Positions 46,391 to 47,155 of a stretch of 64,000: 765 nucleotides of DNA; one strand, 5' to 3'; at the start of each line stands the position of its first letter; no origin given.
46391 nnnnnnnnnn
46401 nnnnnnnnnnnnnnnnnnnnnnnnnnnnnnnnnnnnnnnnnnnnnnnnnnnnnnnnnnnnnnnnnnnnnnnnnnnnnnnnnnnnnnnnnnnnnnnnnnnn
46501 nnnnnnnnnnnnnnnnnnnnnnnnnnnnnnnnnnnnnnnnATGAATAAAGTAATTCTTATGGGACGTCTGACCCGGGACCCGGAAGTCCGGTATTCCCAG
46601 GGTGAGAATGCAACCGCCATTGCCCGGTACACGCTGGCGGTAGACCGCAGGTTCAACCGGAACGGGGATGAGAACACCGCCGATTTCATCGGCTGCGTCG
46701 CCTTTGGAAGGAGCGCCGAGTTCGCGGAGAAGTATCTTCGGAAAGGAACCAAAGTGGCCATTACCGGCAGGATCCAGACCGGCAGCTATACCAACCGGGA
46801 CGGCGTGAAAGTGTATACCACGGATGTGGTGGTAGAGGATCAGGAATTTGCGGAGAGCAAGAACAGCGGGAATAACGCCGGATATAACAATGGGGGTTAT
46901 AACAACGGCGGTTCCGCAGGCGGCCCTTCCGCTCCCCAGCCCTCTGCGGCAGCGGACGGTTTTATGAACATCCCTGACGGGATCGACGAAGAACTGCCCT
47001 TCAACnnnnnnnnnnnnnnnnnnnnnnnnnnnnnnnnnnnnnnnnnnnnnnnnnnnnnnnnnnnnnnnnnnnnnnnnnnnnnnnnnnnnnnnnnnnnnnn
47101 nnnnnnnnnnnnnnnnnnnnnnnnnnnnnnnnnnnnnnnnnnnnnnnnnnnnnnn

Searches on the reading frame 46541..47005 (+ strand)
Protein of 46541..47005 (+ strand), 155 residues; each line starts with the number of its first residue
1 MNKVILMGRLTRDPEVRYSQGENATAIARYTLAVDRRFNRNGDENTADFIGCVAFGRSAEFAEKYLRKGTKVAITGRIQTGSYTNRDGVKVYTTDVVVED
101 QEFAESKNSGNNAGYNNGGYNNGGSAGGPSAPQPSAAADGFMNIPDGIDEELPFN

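Call 38: find_homologous_proteins(query=window:46541-47005:+, max_evalue=1e-20)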
Query window:46541-47005:+ (155 aa): 8000 proteins with E <= 1e-20 among 8000 candidates; the best 120 are listed.
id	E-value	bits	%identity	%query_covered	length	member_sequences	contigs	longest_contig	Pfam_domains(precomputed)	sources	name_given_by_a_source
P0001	1.2e-95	336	99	100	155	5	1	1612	PF00436.32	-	-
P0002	8.0e-89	313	92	100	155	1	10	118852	PF00436.32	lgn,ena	-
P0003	2.2e-88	312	91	100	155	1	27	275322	PF00436.32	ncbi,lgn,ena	-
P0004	1.9e-83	296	88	100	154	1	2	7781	PF00436.32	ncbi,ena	-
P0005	8.2e-82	291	86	100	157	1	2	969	PF00436.32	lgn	-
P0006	1.2e-81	290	85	100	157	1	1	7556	PF00436.32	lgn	-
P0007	2.1e-81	289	81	100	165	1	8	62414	PF00436.32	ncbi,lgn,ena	-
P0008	3.7e-81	289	85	100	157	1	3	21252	PF00436.32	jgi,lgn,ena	-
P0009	4.6e-81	288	85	100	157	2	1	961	PF00436.32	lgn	-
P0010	5.0e-81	288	83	100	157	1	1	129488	PF00436.32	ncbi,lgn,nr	ncbi:MAG: single-stranded DNA-binding protein [Eubacteriales bacterium]|nr:single-stranded DNA-bindi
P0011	5.2e-81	288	85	100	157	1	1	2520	PF00436.32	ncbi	-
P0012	8.3e-81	287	82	100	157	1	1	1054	PF00436.32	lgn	-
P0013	9.2e-81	287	86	100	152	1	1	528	PF00436.32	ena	-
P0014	9.3e-81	287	86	100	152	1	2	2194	PF00436.32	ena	-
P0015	1.0e-80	287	86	100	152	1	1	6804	PF00436.32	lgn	-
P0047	2.9e-76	273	81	100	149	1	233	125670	PF00436.32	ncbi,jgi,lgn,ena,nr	ncbi:single-stranded DNA-binding protein [Lachnospiraceae bacterium]|jgi:single-strand DNA-binding p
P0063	9.6e-76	271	83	100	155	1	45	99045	PF00436.32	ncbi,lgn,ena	-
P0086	3.1e-75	269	81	100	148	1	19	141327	PF00436.32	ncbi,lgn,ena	ncbi:MAG: single-stranded DNA-binding protein [Suilimivivens sp.]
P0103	9.3e-75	268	80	100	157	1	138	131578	PF00436.32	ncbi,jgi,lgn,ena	ncbi:MAG: single-stranded DNA-binding protein [Lachnospiraceae bacterium]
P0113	1.4e-74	267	79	100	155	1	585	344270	PF00436.32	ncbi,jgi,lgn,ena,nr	ncbi:MAG: single-stranded DNA-binding protein [Lachnospiraceae bacterium]|nr:single-stranded DNA-bin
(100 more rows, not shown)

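Call 40: find_encoding_contigs(protein=window:46541-47005:+, flank=700, max_places=10)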
Protein window:46541-47005:+ (155 aa): 24 contigs read that carry it; 10 places shown.
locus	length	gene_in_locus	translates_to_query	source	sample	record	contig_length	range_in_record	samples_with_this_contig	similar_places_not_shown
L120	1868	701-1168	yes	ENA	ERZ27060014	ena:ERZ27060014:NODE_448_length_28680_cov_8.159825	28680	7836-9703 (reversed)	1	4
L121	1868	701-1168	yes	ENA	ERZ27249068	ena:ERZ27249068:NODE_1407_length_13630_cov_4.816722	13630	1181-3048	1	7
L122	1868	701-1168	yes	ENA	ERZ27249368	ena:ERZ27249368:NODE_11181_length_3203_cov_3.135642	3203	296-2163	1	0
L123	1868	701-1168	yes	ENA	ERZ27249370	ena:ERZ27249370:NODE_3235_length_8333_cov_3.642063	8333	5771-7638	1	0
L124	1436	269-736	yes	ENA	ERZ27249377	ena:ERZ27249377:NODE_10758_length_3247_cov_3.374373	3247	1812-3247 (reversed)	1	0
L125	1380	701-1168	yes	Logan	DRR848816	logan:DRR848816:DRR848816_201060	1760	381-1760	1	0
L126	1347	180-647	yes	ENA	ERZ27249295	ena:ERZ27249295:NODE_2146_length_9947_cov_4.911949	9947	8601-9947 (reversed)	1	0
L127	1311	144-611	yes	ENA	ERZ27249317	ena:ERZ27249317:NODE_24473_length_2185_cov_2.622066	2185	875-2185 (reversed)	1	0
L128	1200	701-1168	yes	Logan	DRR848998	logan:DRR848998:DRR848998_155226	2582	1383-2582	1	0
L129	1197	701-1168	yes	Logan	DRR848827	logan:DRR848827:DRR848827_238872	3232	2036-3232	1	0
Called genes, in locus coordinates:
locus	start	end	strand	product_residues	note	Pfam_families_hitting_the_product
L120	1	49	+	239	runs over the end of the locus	PF02146:SIR2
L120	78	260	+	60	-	PF06107:DUF951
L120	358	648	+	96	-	PF01250:Ribosomal_S6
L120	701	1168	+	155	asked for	PF00436:SSB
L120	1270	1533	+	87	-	PF01084:Ribosomal_S18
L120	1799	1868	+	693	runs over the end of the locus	PF24898:GGDEF_GdpP, PF01368:DHH, PF02272:DHHA1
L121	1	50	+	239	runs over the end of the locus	PF02146:SIR2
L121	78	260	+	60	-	PF06107:DUF951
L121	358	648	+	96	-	PF01250:Ribosomal_S6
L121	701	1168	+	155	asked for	PF00436:SSB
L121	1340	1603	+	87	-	PF01084:Ribosomal_S18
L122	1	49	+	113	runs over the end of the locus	?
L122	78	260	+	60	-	PF06107:DUF951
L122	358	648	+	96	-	PF01250:Ribosomal_S6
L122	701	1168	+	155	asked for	PF00436:SSB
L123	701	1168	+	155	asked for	PF00436:SSB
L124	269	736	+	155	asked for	PF00436:SSB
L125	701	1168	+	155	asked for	PF00436:SSB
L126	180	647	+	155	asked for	PF00436:SSB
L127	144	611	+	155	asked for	PF00436:SSB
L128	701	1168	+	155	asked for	PF00436:SSB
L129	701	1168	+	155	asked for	PF00436:SSB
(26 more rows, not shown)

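Call 41: find_encoding_contigs(protein=P0113, flank=700, max_places=4)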
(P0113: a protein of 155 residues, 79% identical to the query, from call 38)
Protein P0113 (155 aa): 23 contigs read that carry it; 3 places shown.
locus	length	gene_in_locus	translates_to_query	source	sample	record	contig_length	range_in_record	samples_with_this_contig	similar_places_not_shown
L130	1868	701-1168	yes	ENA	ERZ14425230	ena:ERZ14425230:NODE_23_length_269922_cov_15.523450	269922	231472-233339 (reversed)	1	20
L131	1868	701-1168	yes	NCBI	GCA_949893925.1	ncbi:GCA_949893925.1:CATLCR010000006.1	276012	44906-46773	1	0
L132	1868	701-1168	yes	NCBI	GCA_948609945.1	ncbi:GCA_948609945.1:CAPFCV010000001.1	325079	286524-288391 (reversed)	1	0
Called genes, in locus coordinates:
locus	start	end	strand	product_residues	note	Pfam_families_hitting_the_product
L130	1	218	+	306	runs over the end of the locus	PF08011:PDDEXK_9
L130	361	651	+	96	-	PF01250:Ribosomal_S6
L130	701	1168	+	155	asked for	PF00436:SSB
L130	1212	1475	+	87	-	PF01084:Ribosomal_S18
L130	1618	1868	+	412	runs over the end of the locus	PF05343:Peptidase_M42 (faint), PF01546:Peptidase_M20, PF07687:M20_dimer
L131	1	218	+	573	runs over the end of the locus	PF09820:AAA-ATPase_like, PF08011:PDDEXK_9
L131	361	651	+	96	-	PF01250:Ribosomal_S6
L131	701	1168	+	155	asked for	PF00436:SSB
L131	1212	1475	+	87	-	PF01084:Ribosomal_S18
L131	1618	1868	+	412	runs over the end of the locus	PF05343:Peptidase_M42 (faint), PF01546:Peptidase_M20, PF07687:M20_dimer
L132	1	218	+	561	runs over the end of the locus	PF09820:AAA-ATPase_like, PF08011:PDDEXK_9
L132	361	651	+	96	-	PF01250:Ribosomal_S6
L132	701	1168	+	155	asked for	PF00436:SSB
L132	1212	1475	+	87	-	PF01084:Ribosomal_S18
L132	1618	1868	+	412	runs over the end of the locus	PF05343:Peptidase_M42 (faint), PF01546:Peptidase_M20, PF07687:M20_dimer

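Call 58: find_encoding_contigs(protein=P0047, flank=450, max_places=2)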
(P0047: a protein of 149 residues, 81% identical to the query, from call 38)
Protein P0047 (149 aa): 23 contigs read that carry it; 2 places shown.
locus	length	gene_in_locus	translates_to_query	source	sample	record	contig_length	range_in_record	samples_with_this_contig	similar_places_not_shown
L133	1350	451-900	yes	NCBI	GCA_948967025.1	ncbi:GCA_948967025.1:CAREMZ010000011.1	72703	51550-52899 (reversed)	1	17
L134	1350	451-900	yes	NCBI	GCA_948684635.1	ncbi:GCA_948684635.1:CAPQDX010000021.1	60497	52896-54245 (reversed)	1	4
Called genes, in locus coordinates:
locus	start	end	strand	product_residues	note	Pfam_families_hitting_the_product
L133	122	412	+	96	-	PF01250:Ribosomal_S6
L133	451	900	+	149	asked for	PF00436:SSB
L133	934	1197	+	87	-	PF01084:Ribosomal_S18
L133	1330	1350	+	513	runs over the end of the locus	-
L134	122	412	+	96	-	PF01250:Ribosomal_S6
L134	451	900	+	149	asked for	PF00436:SSB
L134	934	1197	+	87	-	PF01084:Ribosomal_S18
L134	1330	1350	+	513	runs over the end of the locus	-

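Call 59: find_encoding_contigs(protein=P0063, flank=450, max_places=2)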
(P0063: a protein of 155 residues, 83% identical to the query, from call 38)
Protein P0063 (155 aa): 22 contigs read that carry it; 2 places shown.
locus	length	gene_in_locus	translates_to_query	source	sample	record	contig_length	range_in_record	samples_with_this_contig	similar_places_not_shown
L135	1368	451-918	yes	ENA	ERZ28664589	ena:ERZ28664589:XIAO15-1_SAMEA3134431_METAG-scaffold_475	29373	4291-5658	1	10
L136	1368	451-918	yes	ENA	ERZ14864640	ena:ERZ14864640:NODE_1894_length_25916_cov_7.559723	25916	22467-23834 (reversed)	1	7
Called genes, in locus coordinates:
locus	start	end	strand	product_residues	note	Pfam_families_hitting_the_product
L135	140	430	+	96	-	PF01250:Ribosomal_S6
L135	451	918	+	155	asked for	PF00436:SSB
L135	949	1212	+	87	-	PF01084:Ribosomal_S18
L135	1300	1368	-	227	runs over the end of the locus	PF09365:DUF2461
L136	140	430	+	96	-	PF01250:Ribosomal_S6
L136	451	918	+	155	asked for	PF00436:SSB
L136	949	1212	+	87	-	PF01084:Ribosomal_S18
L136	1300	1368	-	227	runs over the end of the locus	PF09365:DUF2461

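Call 60: find_encoding_contigs(protein=P0086, flank=450, max_places=2)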
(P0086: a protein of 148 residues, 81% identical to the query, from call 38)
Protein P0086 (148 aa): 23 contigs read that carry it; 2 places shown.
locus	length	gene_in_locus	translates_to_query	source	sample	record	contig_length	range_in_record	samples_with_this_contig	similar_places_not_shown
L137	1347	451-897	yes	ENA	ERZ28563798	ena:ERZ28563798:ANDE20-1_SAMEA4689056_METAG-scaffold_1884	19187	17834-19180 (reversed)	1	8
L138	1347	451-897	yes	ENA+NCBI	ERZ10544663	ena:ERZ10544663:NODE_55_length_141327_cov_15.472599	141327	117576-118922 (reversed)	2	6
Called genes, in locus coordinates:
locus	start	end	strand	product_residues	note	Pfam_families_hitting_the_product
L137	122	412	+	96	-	PF01250:Ribosomal_S6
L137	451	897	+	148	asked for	PF00436:SSB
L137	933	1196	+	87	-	PF01084:Ribosomal_S18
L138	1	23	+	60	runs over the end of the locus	PF06107:DUF951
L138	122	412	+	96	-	PF01250:Ribosomal_S6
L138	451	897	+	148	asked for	PF00436:SSB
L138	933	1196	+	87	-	PF01084:Ribosomal_S18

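Call 61: find_encoding_contigs(protein=P0103, flank=450, max_places=2)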
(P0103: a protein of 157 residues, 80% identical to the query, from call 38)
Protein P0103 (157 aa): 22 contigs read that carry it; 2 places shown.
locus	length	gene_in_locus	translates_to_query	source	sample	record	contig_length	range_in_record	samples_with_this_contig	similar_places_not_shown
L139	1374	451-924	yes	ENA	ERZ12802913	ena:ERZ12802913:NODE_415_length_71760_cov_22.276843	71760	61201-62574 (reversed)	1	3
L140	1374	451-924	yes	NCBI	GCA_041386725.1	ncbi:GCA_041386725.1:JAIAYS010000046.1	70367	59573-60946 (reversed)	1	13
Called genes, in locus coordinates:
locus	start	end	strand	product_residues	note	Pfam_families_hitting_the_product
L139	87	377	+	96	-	PF01250:Ribosomal_S6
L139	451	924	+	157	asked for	PF00436:SSB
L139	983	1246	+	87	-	PF01084:Ribosomal_S18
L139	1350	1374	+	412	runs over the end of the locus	PF05343:Peptidase_M42 (faint), PF01546:Peptidase_M20, PF07687:M20_dimer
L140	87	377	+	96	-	PF01250:Ribosomal_S6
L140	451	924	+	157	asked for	PF00436:SSB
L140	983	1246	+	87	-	PF01084:Ribosomal_S18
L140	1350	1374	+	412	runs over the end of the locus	PF05343:Peptidase_M42 (faint), PF01546:Peptidase_M20, PF07687:M20_dimer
